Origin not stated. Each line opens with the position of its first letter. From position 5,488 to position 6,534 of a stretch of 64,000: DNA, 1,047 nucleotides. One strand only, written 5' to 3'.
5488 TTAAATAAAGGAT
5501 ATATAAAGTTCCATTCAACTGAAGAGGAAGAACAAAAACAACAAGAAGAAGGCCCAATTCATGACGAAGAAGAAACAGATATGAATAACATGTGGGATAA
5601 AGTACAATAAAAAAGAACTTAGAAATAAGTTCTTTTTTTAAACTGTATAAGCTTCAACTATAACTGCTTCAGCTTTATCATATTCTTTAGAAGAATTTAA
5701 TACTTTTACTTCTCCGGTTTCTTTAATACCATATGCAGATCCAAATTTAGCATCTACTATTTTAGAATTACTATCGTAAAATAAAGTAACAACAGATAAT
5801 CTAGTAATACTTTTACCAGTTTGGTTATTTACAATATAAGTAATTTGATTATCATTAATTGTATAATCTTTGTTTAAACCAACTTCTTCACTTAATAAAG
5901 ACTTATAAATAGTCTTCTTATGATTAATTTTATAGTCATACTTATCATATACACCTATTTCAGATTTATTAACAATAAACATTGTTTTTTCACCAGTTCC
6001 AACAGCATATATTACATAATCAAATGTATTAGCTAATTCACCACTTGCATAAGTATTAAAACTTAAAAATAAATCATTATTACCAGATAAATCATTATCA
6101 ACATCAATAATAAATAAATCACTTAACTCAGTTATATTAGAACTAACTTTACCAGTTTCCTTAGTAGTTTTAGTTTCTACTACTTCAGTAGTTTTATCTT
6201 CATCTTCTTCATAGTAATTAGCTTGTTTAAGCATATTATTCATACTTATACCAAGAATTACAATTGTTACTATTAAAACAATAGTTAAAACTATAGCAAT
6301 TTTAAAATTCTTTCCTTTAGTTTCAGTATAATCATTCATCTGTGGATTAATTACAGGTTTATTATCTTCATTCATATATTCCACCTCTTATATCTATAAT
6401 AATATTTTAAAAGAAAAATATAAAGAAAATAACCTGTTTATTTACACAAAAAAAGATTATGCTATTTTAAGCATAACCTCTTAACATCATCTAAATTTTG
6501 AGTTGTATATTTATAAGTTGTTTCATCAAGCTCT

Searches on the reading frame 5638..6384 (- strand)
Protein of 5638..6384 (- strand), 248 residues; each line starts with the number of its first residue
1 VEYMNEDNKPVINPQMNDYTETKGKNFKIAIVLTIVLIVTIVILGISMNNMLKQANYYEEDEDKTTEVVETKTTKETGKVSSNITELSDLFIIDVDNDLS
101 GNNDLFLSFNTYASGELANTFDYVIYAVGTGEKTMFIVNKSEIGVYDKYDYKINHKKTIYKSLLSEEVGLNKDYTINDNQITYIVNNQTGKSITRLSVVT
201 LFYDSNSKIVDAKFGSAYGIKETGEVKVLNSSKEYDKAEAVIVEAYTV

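Call 48: search_protein_families(library=pfam, proteins=[window:5638-6384:-], max_evalue=0.01)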
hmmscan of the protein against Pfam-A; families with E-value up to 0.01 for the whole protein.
window:5638-6384:- (248 aa): 1 family
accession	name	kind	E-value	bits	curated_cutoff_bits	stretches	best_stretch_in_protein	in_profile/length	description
PF05751.16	FixH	-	0.0095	16.4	23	0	29-63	14-48/150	FixH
